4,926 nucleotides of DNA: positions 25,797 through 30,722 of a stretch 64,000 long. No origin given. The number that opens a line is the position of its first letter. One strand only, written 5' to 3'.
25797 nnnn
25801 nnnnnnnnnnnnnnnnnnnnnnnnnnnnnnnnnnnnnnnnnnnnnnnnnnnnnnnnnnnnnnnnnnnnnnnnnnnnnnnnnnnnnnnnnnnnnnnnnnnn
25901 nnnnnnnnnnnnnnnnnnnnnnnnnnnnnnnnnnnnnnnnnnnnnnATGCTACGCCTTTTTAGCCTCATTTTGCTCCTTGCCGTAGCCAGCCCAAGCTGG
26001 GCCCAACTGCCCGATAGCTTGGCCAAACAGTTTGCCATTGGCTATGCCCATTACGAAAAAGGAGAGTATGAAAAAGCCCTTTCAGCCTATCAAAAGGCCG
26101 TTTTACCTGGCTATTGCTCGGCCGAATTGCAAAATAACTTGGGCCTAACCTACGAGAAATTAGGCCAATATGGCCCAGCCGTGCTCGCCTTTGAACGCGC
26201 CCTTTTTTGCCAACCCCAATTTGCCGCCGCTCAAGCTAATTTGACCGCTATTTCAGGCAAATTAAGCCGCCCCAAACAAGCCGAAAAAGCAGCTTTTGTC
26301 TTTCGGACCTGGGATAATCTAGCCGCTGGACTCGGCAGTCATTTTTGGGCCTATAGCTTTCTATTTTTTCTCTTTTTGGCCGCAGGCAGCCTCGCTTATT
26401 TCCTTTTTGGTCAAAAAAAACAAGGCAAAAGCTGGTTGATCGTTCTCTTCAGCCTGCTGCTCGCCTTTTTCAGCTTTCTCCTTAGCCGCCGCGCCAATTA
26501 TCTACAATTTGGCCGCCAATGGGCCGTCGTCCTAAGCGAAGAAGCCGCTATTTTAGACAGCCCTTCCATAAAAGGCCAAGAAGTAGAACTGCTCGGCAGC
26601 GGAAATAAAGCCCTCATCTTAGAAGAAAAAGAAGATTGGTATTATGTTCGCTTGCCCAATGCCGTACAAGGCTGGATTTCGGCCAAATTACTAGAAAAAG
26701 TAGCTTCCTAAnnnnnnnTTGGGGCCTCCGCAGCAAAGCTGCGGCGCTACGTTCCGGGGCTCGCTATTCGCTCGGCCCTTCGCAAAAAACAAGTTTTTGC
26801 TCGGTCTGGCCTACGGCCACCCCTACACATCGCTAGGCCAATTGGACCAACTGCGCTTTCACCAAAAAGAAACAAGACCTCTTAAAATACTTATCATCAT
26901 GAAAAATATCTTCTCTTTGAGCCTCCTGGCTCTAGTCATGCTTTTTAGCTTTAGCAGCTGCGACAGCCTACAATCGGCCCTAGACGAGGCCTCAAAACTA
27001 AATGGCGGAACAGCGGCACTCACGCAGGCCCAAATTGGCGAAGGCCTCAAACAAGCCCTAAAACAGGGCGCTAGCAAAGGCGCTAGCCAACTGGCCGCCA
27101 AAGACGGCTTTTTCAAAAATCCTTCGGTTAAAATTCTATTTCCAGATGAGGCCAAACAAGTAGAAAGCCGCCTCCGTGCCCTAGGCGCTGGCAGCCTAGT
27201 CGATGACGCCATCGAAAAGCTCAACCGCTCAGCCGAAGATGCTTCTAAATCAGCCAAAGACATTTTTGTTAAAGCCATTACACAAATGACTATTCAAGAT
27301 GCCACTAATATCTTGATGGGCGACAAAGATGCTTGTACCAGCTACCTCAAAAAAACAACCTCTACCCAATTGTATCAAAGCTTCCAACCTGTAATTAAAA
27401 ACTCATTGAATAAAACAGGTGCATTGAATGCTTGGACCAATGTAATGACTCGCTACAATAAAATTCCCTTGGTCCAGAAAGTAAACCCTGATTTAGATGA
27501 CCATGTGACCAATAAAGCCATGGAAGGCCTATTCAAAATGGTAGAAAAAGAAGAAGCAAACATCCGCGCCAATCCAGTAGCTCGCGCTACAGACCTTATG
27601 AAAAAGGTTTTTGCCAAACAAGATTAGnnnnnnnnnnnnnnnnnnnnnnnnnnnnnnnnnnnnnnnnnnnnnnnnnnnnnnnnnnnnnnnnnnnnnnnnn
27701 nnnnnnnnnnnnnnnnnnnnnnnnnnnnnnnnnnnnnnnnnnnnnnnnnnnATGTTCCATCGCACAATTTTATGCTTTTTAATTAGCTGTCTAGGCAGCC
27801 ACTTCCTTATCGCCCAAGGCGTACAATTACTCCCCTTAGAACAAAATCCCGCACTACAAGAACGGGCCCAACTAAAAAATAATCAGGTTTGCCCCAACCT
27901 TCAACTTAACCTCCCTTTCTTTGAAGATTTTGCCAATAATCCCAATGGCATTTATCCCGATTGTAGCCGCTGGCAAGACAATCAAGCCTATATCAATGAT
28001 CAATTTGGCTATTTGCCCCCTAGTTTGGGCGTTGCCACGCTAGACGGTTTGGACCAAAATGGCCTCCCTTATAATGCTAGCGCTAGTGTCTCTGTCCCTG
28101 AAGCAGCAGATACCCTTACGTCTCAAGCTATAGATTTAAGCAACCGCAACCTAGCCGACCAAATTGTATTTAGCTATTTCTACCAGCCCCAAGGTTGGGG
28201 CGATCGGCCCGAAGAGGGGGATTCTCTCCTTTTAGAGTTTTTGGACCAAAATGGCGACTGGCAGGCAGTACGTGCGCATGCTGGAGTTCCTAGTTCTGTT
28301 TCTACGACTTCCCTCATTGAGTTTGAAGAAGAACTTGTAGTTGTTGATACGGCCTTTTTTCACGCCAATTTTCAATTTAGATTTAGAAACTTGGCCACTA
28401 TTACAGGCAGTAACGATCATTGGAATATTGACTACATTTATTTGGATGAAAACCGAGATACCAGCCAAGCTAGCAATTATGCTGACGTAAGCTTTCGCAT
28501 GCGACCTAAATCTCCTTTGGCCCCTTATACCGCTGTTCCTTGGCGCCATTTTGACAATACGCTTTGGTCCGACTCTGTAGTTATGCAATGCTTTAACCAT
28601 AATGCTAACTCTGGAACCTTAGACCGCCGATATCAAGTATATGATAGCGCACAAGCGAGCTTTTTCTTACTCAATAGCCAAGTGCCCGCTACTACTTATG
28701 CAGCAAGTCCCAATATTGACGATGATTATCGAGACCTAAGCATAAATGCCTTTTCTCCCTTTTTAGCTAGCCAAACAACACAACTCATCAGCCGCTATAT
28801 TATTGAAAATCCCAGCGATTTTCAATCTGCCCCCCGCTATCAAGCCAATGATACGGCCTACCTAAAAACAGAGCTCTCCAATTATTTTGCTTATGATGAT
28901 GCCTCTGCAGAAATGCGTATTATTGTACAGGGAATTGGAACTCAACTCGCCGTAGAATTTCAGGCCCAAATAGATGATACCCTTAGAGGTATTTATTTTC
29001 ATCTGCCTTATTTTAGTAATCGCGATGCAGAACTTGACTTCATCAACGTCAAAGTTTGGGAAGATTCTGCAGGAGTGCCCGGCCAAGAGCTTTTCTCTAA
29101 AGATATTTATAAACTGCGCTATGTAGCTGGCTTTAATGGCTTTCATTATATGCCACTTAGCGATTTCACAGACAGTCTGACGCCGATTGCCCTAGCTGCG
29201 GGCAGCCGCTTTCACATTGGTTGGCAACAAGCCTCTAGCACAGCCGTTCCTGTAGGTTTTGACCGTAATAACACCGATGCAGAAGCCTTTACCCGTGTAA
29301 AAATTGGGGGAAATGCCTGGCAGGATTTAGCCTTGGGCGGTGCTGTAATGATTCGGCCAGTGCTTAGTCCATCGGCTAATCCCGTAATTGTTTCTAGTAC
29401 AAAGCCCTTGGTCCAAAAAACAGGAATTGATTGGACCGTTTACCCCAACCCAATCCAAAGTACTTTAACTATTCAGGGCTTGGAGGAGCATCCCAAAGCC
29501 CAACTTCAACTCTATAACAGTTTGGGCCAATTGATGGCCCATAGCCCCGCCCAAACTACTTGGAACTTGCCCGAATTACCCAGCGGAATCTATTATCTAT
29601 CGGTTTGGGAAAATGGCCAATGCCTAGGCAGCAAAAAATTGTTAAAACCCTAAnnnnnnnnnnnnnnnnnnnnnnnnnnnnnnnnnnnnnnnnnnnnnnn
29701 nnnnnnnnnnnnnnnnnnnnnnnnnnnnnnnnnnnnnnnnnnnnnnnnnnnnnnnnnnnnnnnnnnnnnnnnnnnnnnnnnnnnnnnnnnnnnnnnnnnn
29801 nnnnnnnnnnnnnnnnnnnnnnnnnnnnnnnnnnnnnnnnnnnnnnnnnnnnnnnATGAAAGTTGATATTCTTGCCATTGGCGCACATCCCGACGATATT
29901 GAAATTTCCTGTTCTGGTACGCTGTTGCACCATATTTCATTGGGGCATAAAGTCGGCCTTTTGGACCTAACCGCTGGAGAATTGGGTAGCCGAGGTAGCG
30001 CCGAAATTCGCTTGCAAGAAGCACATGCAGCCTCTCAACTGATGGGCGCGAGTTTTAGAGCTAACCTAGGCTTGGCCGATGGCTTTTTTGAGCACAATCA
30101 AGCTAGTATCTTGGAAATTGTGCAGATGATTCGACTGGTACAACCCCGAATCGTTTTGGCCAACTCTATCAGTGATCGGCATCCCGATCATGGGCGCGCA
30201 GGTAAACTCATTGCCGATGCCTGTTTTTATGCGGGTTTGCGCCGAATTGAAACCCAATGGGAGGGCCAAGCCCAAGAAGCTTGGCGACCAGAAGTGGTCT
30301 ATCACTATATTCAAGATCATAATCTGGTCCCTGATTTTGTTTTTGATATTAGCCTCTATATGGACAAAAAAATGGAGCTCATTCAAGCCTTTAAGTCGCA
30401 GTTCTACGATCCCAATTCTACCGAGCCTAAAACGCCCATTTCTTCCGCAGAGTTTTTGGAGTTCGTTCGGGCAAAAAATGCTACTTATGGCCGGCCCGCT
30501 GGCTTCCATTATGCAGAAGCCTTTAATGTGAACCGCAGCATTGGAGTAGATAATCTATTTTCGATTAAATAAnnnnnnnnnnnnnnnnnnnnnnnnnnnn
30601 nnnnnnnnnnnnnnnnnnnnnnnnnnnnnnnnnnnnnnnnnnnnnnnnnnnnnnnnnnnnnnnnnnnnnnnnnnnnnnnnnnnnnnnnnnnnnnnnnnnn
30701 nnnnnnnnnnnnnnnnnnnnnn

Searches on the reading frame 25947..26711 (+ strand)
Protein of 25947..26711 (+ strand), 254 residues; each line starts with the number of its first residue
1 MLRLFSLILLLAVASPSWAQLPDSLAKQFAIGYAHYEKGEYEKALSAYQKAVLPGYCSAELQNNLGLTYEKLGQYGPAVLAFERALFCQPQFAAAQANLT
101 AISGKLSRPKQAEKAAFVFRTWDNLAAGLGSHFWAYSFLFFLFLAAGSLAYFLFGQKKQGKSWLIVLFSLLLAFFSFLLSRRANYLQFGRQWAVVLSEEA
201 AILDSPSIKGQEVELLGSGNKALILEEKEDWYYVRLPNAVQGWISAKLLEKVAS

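Call 71: search_protein_families(library=pfam, proteins=[window:25947-26711:+], max_evalue=0.00001)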
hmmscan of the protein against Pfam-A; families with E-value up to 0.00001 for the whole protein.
window:25947-26711:+ (254 aa): 6 families
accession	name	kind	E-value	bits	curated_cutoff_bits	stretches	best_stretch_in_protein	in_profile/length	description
PF00515.34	TPR_1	-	5e-11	42.4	27.8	0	59-91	1-33/34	Tetratricopeptide repeat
PF07719.23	TPR_2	-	8.8e-11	41.5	27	0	59-91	1-33/34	Tetratricopeptide repeat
PF13181.12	TPR_8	-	9.8e-09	35.1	25.7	0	59-86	1-28/34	Tetratricopeptide repeat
PF13424.12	TPR_12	-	4.3e-07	30.5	30.1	0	58-86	44-72/77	Tetratricopeptide repeat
PF13414.12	TPR_11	-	3.5e-06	27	26.8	0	32-73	1-42/42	TPR repeat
PF13432.12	TPR_16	-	4.1e-06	27.6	32.7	0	30-91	2-63/65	Tetratricopeptide repeat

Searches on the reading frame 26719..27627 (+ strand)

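Call 71: search_protein_families(library=pfam, proteins=[window:26719-27627:+], max_evalue=0.00001)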
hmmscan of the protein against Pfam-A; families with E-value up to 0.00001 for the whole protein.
window:26719-27627:+ (302 aa): 1 family
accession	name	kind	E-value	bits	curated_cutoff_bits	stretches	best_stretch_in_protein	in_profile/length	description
PF13852.11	DUF4197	-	6.6e-78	261.4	24.9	1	101-299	2-199/199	Protein of unknown function (DUF4197)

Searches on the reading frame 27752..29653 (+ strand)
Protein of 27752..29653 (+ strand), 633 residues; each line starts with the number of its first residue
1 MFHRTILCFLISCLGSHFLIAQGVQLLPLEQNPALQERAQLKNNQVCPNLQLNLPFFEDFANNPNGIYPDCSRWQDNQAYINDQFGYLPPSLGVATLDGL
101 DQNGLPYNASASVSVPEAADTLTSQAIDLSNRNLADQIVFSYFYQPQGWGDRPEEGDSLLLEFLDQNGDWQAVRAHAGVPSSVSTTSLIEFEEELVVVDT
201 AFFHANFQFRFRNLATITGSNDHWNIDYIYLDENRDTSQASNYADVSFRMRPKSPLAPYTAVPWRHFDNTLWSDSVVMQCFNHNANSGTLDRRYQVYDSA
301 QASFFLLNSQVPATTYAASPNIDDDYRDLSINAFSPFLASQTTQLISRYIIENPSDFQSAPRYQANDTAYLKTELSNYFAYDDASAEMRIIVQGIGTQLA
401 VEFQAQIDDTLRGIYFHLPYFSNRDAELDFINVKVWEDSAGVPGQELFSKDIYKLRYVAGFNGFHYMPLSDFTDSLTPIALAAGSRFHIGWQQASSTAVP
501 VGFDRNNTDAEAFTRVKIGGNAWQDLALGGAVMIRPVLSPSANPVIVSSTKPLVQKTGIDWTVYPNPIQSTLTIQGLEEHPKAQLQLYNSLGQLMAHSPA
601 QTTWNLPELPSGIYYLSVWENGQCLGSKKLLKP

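Call 32: search_protein_families(library=pfam, proteins=[window:27752-29653:+], max_evalue=0.00001)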
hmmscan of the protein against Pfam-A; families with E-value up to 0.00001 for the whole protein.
window:27752-29653:+ (633 aa): 1 family
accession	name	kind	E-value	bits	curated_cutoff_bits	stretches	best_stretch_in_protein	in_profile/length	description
PF18962.6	Por_Secre_tail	-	7.7e-09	36.2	27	1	563-625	1-69/75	Secretion system C-terminal sorting domain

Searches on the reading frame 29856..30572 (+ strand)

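Call 32: search_protein_families(library=pfam, proteins=[window:29856-30572:+], max_evalue=0.00001)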
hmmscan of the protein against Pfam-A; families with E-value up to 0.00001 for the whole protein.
window:29856-30572:+ (238 aa): 1 family
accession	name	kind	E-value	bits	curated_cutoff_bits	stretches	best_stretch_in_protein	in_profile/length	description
PF02585.22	PIG-L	-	1e-22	81.4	28.2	1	6-122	1-128/129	GlcNAc-PI de-N-acetylase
